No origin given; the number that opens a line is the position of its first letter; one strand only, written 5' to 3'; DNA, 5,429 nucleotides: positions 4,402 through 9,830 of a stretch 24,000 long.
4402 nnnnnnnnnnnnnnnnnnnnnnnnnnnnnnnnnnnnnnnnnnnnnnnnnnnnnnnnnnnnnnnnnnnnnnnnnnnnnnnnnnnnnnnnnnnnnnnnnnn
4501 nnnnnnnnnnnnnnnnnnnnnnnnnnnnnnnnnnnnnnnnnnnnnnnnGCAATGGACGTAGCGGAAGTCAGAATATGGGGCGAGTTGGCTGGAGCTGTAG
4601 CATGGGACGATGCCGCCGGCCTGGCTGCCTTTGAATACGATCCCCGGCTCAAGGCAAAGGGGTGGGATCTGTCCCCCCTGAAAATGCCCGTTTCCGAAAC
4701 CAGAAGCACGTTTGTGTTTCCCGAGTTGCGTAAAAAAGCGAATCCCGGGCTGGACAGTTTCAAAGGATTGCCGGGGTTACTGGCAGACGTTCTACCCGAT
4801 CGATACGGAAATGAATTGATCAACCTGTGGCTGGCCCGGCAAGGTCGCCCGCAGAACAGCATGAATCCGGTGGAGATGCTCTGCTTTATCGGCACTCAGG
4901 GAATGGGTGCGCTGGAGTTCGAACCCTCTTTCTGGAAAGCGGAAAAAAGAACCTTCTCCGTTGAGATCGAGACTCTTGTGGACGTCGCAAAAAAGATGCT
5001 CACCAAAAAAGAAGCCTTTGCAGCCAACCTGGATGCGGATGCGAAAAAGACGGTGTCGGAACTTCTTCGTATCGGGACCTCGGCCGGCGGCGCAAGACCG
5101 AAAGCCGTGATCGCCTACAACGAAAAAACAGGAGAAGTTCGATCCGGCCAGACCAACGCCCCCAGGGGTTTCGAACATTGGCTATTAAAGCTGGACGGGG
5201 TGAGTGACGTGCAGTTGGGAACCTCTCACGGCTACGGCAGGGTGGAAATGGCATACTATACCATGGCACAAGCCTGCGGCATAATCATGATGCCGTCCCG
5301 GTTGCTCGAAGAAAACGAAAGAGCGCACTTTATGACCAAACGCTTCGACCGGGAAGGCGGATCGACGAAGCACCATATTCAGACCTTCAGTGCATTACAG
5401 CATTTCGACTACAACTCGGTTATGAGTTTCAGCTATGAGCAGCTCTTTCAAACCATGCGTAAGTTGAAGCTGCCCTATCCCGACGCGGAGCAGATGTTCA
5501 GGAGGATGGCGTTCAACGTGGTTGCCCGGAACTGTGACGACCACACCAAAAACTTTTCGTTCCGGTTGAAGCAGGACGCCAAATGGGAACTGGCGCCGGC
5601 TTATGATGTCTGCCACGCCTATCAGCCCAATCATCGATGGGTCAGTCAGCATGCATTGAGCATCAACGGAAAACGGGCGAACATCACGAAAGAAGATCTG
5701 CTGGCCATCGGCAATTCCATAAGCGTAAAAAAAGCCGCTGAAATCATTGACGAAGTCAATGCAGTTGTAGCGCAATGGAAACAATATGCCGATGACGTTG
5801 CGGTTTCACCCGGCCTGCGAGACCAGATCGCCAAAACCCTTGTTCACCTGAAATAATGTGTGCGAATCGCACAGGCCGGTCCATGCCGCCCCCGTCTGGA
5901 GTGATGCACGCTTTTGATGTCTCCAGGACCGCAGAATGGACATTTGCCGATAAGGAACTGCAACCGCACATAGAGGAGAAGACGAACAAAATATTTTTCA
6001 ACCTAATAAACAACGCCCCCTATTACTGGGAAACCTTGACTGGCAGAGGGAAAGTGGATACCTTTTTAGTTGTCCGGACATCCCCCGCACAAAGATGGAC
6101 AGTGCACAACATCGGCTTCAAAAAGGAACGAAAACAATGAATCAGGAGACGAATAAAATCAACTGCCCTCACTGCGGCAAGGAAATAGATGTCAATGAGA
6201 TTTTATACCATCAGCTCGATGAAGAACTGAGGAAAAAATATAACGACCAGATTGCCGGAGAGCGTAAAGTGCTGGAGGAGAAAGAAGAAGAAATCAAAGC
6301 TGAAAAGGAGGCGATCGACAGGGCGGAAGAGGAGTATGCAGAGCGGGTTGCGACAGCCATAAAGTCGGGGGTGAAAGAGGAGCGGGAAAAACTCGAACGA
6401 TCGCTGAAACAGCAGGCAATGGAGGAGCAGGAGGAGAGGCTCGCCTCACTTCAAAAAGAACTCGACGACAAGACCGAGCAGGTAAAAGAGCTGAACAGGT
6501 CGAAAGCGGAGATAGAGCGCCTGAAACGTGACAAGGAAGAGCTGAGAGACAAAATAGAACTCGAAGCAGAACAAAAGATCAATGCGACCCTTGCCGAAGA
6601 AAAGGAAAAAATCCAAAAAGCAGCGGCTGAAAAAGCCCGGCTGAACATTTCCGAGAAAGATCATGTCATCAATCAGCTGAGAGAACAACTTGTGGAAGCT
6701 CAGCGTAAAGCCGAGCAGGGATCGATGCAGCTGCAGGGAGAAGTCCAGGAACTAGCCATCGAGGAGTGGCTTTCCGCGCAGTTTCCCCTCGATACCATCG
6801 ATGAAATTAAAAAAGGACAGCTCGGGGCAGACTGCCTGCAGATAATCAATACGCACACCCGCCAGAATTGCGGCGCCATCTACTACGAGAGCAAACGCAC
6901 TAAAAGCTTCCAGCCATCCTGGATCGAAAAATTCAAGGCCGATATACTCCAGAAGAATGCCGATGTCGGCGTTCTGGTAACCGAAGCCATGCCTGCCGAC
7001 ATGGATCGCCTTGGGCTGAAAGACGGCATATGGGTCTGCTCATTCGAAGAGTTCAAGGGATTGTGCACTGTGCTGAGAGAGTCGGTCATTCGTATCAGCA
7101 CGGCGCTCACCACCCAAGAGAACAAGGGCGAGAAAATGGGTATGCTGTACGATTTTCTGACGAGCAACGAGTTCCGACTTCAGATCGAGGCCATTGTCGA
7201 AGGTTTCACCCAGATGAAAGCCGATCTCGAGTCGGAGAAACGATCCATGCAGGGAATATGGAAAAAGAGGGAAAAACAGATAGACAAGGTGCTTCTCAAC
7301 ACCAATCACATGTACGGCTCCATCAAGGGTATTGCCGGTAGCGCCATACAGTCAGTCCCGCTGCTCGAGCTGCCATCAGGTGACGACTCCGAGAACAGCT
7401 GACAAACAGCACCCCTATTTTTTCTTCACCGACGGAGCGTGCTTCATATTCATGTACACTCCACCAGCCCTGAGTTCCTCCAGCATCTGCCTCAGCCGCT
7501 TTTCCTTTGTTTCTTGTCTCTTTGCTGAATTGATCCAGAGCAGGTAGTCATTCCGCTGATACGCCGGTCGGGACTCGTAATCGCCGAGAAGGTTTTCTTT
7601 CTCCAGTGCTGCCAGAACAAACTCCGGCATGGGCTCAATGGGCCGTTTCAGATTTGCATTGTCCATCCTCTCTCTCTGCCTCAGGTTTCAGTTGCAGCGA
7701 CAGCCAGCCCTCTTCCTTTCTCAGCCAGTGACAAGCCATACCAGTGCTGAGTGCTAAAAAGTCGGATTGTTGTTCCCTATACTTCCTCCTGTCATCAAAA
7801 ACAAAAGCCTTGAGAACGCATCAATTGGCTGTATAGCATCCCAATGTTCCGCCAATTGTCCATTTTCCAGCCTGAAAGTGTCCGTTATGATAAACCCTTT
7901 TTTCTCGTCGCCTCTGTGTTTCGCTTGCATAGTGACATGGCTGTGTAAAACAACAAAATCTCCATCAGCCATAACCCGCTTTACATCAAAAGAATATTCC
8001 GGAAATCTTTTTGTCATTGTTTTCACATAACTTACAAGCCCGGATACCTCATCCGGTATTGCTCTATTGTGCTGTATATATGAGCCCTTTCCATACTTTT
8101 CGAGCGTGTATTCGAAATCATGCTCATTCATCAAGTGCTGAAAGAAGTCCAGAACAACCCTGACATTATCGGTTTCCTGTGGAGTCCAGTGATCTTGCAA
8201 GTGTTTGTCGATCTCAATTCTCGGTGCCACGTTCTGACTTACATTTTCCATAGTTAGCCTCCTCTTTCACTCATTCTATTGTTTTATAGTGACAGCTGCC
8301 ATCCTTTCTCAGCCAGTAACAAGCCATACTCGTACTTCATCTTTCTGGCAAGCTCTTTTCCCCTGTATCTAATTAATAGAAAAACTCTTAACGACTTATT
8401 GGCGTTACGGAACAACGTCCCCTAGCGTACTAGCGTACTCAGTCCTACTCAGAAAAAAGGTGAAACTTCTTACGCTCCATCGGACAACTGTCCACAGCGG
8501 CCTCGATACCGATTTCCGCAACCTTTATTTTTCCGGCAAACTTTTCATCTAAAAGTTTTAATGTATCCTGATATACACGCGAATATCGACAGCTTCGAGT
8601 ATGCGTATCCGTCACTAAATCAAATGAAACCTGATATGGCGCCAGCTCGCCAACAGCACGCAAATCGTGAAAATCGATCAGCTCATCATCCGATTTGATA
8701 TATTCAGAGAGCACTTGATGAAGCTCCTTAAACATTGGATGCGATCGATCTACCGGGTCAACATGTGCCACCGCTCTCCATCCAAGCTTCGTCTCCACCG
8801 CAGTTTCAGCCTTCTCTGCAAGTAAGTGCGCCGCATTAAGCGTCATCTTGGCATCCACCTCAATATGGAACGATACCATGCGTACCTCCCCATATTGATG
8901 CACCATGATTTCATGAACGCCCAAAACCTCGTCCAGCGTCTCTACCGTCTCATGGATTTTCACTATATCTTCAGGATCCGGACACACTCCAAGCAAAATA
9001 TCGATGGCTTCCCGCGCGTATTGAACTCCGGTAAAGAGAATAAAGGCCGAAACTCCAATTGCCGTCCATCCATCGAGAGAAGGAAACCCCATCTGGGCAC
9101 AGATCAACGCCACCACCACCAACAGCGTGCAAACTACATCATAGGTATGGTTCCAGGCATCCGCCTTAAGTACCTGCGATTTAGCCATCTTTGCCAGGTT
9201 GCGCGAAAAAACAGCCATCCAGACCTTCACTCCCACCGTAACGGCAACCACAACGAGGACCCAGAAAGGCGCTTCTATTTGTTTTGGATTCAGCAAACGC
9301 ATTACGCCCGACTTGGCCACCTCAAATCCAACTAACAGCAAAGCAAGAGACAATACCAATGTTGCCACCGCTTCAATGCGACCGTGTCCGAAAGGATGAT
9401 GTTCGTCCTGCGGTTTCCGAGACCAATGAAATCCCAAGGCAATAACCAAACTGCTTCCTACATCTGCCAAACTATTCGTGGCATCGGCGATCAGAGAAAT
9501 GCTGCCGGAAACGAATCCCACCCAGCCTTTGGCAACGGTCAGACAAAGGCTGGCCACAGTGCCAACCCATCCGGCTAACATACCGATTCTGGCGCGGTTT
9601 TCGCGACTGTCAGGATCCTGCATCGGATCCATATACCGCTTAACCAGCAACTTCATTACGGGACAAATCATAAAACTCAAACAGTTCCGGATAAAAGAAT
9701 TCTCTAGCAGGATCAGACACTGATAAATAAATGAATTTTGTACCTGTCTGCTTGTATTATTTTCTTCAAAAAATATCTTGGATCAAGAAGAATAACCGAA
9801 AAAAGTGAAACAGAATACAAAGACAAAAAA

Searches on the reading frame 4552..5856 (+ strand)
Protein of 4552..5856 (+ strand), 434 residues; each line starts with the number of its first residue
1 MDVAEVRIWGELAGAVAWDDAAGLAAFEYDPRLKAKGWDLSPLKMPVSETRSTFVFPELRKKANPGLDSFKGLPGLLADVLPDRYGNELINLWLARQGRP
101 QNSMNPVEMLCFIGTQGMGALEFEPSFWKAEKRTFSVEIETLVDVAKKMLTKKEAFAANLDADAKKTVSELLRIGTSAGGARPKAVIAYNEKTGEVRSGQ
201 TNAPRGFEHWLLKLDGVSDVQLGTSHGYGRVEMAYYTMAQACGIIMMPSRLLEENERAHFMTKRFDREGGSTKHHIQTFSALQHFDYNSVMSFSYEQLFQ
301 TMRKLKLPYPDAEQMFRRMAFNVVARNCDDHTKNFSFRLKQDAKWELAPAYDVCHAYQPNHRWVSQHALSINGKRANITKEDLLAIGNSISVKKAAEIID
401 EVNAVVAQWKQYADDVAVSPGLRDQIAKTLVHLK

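Call 19: search_protein_families(library=pfam, proteins=[window:4552-5856:+], max_evalue=0.01)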
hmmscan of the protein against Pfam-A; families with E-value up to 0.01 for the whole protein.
window:4552-5856:+ (434 aa): 2 families
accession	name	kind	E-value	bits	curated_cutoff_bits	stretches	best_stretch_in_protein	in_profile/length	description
PF07804.18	HipA_C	-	2.3e-53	181.4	30.5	1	176-409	1-213/213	HipA-like C-terminal domain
PF13657.11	Couple_hipA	-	1e-15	58.5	22.5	1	5-123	2-98/99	HipA N-terminal domain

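Call 91: search_protein_families(library=padloc, proteins=[window:4552-5853:+], max_evalue=0.001)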
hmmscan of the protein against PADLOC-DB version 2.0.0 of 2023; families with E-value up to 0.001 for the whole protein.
window:4552-5853:+ (434 aa): 0 families

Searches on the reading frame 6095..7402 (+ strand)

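Call 19: search_protein_families(library=pfam, proteins=[window:6095-7402:+], max_evalue=0.01)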
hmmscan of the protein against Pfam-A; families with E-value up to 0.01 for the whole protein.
window:6095-7402:+ (435 aa): 2 families
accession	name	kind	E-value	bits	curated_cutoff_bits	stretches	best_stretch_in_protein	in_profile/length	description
PF09903.14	DUF2130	-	2.3e-73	247.1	26.7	1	183-427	3-253/255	Uncharacterized protein conserved in bacteria (DUF2130)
PF24460.1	DUF7575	-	0.002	17.9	28.5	1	21-33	3-15/28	Domain of unknown function (DUF7575)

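Call 81: search_protein_families(library=ncbifam, proteins=[window:6095-7399:+], max_evalue=0.001)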
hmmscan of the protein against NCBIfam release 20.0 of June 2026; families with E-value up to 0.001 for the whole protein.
window:6095-7399:+ (435 aa): 1 family
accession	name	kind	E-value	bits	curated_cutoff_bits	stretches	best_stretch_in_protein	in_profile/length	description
NF045487.1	ASRP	equivalog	0.00054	18.7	300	1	7-207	285-470/593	archaea-specific SMC-related protein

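Call 91: search_protein_families(library=padloc, proteins=[window:6095-7399:+], max_evalue=0.001)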
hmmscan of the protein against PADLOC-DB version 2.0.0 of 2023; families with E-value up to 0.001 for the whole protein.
window:6095-7399:+ (435 aa): 0 families

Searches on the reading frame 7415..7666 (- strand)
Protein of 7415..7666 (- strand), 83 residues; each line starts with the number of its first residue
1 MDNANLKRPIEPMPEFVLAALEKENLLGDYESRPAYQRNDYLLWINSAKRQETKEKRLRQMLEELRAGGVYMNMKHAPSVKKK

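Call 19: search_protein_families(library=pfam, proteins=[window:7415-7666:-], max_evalue=0.01)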
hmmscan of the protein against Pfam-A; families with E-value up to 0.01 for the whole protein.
window:7415-7666:- (83 aa): 1 family
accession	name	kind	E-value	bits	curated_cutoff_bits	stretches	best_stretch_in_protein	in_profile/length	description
PF13376.11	OmdA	-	2.1e-13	50.4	25.6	1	13-68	4-60/60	Bacteriocin-protection, YdeI or OmpD-Associated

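Call 91: search_protein_families(library=padloc, proteins=[window:7418-7666:-], max_evalue=0.001)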
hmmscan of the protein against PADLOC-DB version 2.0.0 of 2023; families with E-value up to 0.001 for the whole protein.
window:7418-7666:- (83 aa): 0 families

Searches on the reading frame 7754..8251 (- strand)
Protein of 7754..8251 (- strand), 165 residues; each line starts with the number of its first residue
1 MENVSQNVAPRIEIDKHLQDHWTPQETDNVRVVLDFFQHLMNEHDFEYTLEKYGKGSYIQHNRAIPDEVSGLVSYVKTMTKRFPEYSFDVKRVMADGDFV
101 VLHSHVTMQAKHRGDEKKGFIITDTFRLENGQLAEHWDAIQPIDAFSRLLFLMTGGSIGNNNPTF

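Call 19: search_protein_families(library=pfam, proteins=[window:7754-8251:-], max_evalue=0.01)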
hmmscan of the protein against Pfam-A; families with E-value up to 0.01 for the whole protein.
window:7754-8251:- (165 aa): 2 families
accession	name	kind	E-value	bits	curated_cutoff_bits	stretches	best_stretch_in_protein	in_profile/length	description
PF07366.18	SnoaL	-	4.5e-12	46.3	28.4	1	32-143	2-120/126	SnoaL-like polyketide cyclase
PF12680.13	SnoaL_2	-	7e-10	39.9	27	1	35-136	3-102/102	SnoaL-like domain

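Call 91: search_protein_families(library=padloc, proteins=[window:7757-8251:-], max_evalue=0.001)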
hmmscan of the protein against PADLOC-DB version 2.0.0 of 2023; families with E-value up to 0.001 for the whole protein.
window:7757-8251:- (165 aa): 0 families

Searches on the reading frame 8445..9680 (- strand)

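Call 20: search_protein_families(library=pfam, proteins=[window:8445-9680:-], max_evalue=0.01)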
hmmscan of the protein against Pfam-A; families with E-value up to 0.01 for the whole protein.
window:8445-9680:- (411 aa): 2 families
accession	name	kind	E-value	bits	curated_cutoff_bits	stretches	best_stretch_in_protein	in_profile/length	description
PF01545.26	Cation_efflux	-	2e-43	148.9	26.6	1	38-230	2-198/198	Cation efflux family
PF16916.11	ZT_dimer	-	2.8e-17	62.9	26.7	1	234-309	1-77/78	Dimerisation domain of Zinc Transporter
